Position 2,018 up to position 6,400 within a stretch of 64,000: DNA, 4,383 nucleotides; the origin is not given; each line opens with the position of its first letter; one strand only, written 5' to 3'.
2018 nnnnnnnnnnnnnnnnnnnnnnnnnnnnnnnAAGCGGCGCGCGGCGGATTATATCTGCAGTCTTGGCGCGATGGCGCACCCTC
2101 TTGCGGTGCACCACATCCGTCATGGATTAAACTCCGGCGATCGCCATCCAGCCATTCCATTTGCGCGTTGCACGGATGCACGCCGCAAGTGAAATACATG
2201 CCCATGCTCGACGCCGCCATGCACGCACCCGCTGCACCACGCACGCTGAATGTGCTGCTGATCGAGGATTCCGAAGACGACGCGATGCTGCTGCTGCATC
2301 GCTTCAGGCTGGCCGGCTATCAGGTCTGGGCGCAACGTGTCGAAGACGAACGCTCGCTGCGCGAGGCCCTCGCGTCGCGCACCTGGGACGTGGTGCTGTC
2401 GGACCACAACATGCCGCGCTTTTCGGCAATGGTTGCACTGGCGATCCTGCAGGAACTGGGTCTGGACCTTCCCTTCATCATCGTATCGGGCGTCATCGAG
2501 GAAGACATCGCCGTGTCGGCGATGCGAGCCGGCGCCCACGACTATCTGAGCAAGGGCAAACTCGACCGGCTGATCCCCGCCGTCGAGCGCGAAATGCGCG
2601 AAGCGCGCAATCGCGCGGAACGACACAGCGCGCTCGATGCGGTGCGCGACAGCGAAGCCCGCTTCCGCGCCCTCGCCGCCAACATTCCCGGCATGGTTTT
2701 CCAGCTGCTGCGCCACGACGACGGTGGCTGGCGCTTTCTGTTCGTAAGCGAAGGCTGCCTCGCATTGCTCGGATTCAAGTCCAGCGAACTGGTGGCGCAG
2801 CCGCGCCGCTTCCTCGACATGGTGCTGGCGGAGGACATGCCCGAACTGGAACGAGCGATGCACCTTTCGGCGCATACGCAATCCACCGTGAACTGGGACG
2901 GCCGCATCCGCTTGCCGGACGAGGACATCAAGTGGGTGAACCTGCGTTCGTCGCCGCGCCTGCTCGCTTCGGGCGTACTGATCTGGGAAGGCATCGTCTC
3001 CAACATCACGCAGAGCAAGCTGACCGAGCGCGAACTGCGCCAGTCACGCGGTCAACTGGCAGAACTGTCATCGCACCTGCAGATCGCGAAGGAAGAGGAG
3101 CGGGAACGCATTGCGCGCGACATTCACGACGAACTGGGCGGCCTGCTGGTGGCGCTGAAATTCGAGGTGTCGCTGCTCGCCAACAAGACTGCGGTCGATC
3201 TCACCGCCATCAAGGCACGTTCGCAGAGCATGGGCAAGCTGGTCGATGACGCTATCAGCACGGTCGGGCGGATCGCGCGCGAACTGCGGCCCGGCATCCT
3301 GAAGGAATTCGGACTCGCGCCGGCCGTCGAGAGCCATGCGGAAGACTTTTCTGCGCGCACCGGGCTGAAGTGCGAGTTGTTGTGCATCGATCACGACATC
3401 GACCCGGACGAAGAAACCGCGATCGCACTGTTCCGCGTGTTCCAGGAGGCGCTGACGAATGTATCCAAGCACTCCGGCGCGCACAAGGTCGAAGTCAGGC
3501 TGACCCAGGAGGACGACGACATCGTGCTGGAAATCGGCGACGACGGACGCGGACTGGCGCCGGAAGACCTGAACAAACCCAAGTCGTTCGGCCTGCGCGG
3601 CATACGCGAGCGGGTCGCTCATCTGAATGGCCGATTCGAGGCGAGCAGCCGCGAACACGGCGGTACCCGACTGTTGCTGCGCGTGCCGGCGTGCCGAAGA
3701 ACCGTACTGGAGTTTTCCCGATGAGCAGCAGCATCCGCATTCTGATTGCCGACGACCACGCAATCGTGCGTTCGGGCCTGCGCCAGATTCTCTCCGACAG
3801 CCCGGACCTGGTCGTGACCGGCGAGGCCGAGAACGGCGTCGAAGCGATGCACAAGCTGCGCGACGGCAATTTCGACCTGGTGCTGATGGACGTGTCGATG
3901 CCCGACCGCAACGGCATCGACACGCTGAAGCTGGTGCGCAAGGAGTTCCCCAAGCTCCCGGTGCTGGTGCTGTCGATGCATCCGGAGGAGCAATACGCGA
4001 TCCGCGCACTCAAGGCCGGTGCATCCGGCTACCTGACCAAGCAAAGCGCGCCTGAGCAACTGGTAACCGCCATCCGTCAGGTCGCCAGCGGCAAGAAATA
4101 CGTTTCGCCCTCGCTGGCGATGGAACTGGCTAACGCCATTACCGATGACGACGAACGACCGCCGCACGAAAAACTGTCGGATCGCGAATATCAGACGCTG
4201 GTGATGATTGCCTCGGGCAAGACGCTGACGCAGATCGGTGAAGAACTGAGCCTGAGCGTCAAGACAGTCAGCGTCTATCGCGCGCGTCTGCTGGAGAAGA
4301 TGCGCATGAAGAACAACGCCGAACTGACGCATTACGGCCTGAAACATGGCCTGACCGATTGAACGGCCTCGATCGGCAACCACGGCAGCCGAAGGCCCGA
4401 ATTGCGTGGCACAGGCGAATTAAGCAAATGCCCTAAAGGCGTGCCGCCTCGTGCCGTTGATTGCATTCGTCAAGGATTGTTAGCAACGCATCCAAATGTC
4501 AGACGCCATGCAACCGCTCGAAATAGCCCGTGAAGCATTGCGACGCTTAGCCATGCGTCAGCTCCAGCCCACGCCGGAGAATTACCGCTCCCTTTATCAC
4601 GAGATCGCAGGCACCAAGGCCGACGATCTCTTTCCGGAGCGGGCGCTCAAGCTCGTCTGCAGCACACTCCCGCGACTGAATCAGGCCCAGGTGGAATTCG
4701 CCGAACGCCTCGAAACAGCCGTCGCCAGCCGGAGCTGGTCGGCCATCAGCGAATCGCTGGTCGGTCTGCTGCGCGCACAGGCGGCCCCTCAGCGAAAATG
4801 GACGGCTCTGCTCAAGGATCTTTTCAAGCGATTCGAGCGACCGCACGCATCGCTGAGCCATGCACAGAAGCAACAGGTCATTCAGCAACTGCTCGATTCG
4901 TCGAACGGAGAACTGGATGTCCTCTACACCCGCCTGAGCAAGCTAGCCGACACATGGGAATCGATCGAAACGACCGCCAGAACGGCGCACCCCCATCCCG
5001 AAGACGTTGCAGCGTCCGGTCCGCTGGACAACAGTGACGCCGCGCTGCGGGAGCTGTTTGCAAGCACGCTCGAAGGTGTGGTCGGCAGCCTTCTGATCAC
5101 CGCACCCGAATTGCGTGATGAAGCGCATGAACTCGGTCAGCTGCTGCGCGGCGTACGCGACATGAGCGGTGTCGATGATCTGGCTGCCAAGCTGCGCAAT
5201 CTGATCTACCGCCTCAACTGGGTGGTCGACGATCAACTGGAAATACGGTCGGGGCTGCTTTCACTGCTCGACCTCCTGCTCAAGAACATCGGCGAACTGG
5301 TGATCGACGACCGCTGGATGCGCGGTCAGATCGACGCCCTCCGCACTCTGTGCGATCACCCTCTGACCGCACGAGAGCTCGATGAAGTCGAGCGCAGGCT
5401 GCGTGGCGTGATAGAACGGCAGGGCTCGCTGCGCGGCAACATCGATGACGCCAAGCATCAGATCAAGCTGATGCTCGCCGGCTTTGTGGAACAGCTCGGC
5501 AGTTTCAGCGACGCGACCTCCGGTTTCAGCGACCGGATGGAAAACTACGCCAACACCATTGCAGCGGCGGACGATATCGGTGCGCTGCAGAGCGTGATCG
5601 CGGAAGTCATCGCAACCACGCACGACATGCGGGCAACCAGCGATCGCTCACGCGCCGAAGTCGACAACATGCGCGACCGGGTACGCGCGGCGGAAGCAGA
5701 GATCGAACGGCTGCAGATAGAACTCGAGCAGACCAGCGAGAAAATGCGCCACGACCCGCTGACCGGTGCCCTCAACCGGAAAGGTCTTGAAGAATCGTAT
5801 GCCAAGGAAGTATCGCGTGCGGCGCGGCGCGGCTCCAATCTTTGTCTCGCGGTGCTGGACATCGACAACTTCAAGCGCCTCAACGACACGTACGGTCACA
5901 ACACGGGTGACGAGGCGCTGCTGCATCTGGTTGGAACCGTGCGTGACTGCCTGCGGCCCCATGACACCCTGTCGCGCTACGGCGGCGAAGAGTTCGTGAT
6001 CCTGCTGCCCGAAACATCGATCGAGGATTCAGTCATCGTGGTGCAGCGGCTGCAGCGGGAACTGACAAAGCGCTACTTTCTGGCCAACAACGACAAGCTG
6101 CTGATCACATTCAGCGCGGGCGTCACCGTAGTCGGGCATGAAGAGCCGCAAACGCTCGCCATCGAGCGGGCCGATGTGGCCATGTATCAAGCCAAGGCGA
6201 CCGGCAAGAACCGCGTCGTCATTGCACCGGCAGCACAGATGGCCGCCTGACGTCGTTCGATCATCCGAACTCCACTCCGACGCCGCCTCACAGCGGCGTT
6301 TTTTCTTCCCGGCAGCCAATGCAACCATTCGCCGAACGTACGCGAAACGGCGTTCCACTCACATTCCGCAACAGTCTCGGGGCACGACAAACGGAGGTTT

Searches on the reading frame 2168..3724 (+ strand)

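Call 35: search_protein_families(library=pfam, proteins=[window:2168-3724:+], max_evalue=0.00001)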
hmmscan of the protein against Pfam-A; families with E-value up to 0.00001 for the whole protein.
window:2168-3724:+ (518 aa): 4 families
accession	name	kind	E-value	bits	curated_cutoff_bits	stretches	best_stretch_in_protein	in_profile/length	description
PF02518.31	HATPase_c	-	8e-14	52.5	26.4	1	418-508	3-109/111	Histidine kinase-, DNA gyrase B-, and HSP90-like ATPase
PF00072.30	Response_reg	-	2e-13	50.9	30.2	1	29-139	1-110/111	Response regulator receiver domain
PF07730.19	HisKA_3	-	1.6e-11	45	24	1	311-376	1-66/68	Histidine kinase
PF08447.18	PAS_3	-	6.7e-09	36.3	25.6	1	191-269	2-80/89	PAS fold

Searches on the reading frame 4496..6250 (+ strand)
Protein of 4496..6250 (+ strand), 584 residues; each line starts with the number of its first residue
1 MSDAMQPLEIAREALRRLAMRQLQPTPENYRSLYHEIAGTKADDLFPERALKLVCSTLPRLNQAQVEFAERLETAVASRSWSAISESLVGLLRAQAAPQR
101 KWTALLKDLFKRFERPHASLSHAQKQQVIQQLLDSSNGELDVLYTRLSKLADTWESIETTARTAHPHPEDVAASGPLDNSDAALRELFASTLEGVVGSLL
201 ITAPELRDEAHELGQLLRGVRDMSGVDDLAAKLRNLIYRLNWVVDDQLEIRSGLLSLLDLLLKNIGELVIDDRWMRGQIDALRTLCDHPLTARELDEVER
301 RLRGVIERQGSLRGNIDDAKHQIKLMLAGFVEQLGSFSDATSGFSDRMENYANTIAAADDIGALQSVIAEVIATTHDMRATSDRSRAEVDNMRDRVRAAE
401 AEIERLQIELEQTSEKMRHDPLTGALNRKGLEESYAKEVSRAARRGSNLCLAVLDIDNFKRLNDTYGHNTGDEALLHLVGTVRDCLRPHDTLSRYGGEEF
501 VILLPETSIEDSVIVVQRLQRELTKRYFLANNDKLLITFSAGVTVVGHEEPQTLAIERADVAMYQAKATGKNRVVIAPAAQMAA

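Call 35: search_protein_families(library=pfam, proteins=[window:4496-6250:+], max_evalue=0.00001)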
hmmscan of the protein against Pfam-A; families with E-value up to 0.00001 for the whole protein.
window:4496-6250:+ (584 aa): 1 family
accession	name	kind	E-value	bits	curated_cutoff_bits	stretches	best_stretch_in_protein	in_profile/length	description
PF00990.26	GGDEF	-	2e-40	138.7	23.8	1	419-573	3-161/161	Diguanylate cyclase, GGDEF domain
